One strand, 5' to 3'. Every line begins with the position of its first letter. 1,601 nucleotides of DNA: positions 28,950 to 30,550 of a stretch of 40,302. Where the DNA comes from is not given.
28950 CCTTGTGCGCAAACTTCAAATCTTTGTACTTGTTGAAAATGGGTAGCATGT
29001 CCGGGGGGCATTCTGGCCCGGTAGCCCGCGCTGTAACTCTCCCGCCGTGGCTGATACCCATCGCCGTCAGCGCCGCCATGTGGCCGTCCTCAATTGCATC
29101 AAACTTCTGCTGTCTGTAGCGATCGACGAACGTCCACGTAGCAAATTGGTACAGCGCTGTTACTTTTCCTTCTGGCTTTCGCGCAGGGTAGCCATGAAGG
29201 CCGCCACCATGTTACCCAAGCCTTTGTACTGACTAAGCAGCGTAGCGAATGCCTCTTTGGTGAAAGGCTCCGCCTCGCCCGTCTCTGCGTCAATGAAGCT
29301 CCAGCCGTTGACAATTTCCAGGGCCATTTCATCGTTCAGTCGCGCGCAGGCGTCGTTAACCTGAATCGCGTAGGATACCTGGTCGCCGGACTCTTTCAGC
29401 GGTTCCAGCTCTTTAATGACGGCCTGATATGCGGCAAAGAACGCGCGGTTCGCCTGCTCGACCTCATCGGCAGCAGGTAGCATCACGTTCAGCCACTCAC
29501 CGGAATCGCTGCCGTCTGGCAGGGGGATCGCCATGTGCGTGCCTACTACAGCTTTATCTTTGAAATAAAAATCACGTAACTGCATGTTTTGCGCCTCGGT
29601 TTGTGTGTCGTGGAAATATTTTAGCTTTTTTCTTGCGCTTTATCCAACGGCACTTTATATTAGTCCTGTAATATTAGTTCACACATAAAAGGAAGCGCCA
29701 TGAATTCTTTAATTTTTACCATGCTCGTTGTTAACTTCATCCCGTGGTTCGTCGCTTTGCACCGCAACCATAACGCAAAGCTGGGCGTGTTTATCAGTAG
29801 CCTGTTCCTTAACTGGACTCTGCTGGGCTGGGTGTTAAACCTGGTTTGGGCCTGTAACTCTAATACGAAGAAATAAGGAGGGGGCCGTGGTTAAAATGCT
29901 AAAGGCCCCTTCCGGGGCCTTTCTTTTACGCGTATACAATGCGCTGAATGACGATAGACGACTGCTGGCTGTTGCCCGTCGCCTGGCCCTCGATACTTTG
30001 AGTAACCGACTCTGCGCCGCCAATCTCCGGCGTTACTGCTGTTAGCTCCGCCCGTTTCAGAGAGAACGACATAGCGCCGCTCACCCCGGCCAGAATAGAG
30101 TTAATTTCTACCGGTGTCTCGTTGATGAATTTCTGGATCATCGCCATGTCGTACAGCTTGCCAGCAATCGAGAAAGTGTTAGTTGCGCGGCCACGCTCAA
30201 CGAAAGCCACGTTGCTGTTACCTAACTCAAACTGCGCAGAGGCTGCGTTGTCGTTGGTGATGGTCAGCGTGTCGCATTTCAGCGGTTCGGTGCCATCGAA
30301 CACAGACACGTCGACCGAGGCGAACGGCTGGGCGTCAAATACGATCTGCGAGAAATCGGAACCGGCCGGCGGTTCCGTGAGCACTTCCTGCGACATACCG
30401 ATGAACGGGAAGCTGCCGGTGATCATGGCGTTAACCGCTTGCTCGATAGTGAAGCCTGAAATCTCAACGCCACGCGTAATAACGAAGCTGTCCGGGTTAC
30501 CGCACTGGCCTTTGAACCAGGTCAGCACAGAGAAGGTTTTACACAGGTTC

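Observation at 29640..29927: Imm-like superinfection-immunity membrane protein inserted antisense between the tail-chaperone and major-tail genes, with its own promoter and bidirectional terminator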

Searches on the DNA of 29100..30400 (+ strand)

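Call 6: search_dna_similar(query=window:29100-30400:+, collection=phages, mode=near, max_rows=30)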
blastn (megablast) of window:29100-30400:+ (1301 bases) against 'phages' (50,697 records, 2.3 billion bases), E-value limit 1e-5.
Records with a match: 15; places in all: 15; records where one place covers at least 80% of the query: 0.
Best place of each record, by identity: 80-90% 4; 60-80% 11.
By first word of the organism name: Escherichia 12; Klebsiella 3.
By host as written in the record: Escherichia coli 10; Klebsiella pneumoniae 2; Klebsiella pneumoniae TCU_KP_37 1; Escherichia marmotae SB1 1; Escherichia sp. 1.
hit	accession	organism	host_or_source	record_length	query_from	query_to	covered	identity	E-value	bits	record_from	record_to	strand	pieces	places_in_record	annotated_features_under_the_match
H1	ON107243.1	Klebsiella phage 37P2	Klebsiella pneumoniae TCU_KP_37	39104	819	1301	37%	81.4%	5e-107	394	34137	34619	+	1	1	tail tube protein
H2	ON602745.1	Klebsiella phage VLCpiS11a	Klebsiella pneumoniae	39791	819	1273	35%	81.1%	4e-98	364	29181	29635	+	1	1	minor tail protein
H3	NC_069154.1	Klebsiella phage VLCpiS11a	Klebsiella pneumoniae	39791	819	1273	35%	81.1%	4e-98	364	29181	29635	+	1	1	minor tail protein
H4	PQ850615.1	Escherichia phage LotteLoewe_Bas71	Escherichia coli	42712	802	1273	36%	78.2%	2e-77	296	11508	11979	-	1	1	minor tail protein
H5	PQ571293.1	Escherichia phage EM1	Escherichia marmotae SB1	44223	802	1273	36%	76.9%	2e-67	263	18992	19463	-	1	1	tail protein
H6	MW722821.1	Escherichia phage 590B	Escherichia coli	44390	802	1230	33%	80.0%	1e-83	316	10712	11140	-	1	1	tail protein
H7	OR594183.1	Escherichia phage vB_EcoM_SHAK7858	Escherichia sp.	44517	802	1230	33%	79.3%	1e-78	300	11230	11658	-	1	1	minor tail protein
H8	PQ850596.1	Escherichia phage AnnaReinhart_Bas75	Escherichia coli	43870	802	1230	33%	79.1%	5e-77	294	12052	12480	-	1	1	minor tail protein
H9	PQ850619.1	Escherichia phage MarieHeimVoegtlin_Bas70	Escherichia coli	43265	802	1230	33%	79.1%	5e-77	294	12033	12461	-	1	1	minor tail protein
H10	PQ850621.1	Escherichia phage NicoleGrasset_Bas72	Escherichia coli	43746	802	1230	33%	79.1%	5e-77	294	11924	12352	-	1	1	minor tail protein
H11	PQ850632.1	Escherichia phage VerenaMeyer_Bas76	Escherichia coli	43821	802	1230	33%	79.1%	5e-77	294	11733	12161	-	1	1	minor tail protein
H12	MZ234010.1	Escherichia phage vB_EcoS-22664BS2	Escherichia coli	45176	802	1230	33%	79.1%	5e-77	294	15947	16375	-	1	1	hypothetical protein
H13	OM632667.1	Escherichia phage BEU33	Escherichia coli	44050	802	1230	33%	79.1%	5e-77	294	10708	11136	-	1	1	record has no annotation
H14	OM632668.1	Escherichia phage BEU35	Escherichia coli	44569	802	1230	33%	79.1%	5e-77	294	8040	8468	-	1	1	record has no annotation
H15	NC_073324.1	Escherichia phage vB_EcoS-22664BS2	Escherichia coli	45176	802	1230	33%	79.1%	5e-77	294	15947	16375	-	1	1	hypothetical protein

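Call 7: search_dna_similar(query=window:29586-29927:+, collection=ecoli_genomes, mode=near, max_rows=20)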
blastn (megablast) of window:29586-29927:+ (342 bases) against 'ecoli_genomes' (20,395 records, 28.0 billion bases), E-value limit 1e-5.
No match.

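Call 8: get_annotated_region(hit=H1, flank=4000)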
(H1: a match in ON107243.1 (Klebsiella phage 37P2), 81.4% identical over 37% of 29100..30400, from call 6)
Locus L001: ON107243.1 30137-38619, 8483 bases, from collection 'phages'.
description: Klebsiella phage 37P2, complete genome.
organism: Klebsiella phage 37P2 (NCBI taxid 2930331)
taxonomy: Viruses; Duplodnaviria; Heunggongvirae; Uroviricota; Caudoviricetes; Guernseyvirinae
host: Klebsiella pneumoniae TCU_KP_37; source: wastewater; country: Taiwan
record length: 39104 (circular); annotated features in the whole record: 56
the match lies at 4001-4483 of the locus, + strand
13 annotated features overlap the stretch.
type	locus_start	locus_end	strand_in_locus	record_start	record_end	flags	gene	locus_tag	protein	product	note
CDS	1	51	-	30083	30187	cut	-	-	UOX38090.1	hypothetical protein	-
CDS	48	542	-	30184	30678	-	-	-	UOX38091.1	minor tail protein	-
CDS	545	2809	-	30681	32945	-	-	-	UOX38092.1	tail tape measure protein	-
CDS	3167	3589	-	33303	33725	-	-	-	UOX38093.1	tail assembly chaperone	-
CDS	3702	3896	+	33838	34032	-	-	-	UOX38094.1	superinfection immunity protein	-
CDS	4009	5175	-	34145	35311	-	-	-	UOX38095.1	tail tube protein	-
CDS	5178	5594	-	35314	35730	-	-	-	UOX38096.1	tail completion protein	-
CDS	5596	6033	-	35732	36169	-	-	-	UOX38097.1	tail component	-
CDS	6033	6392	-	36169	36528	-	-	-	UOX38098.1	head-to-tail interface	-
CDS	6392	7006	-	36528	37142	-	-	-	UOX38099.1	neck protein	ab initio prediction: Prokka 1.14.6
CDS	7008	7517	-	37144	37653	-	-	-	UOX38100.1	head-tail connector protein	-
CDS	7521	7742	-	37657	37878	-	-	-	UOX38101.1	hypothetical protein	-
CDS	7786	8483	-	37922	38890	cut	-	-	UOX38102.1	major capsid protein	-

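Call 9: get_annotated_region(hit=H4, flank=4000)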
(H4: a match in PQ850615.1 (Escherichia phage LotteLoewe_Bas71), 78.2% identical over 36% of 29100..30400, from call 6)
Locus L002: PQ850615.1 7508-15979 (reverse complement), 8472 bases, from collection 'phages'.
description: Escherichia phage LotteLoewe_Bas71, complete genome.
organism: Escherichia phage LotteLoewe_Bas71 (NCBI taxid 3398423)
taxonomy: Viruses; Duplodnaviria; Heunggongvirae; Uroviricota; Caudoviricetes
host: Escherichia coli; source: Rhine water; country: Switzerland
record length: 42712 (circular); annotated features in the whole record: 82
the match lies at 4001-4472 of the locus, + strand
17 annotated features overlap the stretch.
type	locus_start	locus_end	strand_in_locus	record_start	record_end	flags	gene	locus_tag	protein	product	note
CDS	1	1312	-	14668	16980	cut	-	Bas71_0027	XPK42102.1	tail length tape measure protein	tail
CDS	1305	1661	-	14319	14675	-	-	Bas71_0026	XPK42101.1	tail assembly chaperone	tail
CDS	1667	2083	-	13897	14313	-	-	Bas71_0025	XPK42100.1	tail assembly chaperone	tail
CDS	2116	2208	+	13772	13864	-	-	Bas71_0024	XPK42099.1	hypothetical protein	-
CDS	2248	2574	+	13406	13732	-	-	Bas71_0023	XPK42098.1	hypothetical protein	-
CDS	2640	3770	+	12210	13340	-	-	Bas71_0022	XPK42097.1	DNA repair exonuclease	RNA and nucleotide metabolism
CDS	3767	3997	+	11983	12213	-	-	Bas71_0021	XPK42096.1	hypothetical protein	-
CDS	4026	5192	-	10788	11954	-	-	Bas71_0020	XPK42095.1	minor tail protein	tail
CDS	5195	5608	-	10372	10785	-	-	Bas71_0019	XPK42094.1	tail terminator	connector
CDS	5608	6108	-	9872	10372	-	-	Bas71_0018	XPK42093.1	tail completion or Neck1 protein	connector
CDS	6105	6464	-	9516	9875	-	-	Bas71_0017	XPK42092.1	tail completion or Neck1 protein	connector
CDS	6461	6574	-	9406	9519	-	-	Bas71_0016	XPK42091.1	hypothetical protein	-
CDS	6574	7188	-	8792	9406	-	-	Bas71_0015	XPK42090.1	hypothetical protein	-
CDS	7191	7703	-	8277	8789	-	-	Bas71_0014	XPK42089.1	head-tail adaptor Ad1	connector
CDS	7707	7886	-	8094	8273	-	-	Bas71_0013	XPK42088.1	hypothetical protein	-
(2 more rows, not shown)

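Call 26: get_annotated_region(hit=H2, flank=3000)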
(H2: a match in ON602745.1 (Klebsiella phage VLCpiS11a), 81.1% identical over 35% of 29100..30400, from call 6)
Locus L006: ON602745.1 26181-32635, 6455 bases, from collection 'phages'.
description: Klebsiella phage VLCpiS11a, complete genome.
organism: Klebsiella phage VLCpiS11a (NCBI taxid 2874884)
taxonomy: Viruses; Duplodnaviria; Heunggongvirae; Uroviricota; Caudoviricetes; Guernseyvirinae
host: Klebsiella pneumoniae; source: soil and water; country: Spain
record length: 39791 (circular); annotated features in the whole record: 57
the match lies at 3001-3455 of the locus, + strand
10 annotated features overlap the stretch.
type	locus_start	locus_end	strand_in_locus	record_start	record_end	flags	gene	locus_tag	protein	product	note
CDS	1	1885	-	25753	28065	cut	-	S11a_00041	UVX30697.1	tail length tape measure protein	-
CDS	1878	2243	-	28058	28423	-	-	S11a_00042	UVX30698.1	hypothetical protein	-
CDS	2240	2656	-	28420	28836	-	-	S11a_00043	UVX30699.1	tail assembly chaperone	-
CDS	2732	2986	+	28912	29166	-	-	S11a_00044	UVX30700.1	hypothetical protein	-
CDS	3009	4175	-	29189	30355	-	-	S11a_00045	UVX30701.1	minor tail protein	-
CDS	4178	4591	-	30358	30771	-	-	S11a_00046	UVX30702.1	tail terminator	-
CDS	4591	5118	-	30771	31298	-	-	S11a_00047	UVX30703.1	tail completion or Neck1 protein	-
CDS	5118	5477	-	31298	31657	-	-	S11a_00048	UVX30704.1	tail completion or Neck1 protein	-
CDS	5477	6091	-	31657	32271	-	-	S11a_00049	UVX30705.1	hypothetical protein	-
CDS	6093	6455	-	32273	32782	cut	-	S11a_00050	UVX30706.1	head-tail adaptor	head-tail adaptor Ad1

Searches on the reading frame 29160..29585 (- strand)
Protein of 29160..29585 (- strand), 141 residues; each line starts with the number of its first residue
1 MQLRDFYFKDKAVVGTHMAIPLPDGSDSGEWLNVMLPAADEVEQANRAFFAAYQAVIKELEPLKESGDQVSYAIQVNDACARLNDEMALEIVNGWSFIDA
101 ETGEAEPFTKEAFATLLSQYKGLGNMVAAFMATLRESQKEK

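Call 29: search_protein_families(library=phrogs, proteins=[window:29160-29585:-], max_evalue=0.00001)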
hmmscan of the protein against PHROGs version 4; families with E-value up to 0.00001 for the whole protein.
window:29160-29585:- (141 aa): 2 families
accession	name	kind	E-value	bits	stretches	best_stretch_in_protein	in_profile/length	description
phrog_15027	-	tail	2.9e-33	116.7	1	1-141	1-138/259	tail assembly chaperone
phrog_313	-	tail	2.7e-18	67.5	1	1-139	13-142/258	Tail assembly chaperone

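Call 59: search_protein_families(library=pfam, proteins=[window:29160-29582:-], max_evalue=0.01)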
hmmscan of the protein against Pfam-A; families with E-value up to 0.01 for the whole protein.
window:29160-29582:- (140 aa): 0 families
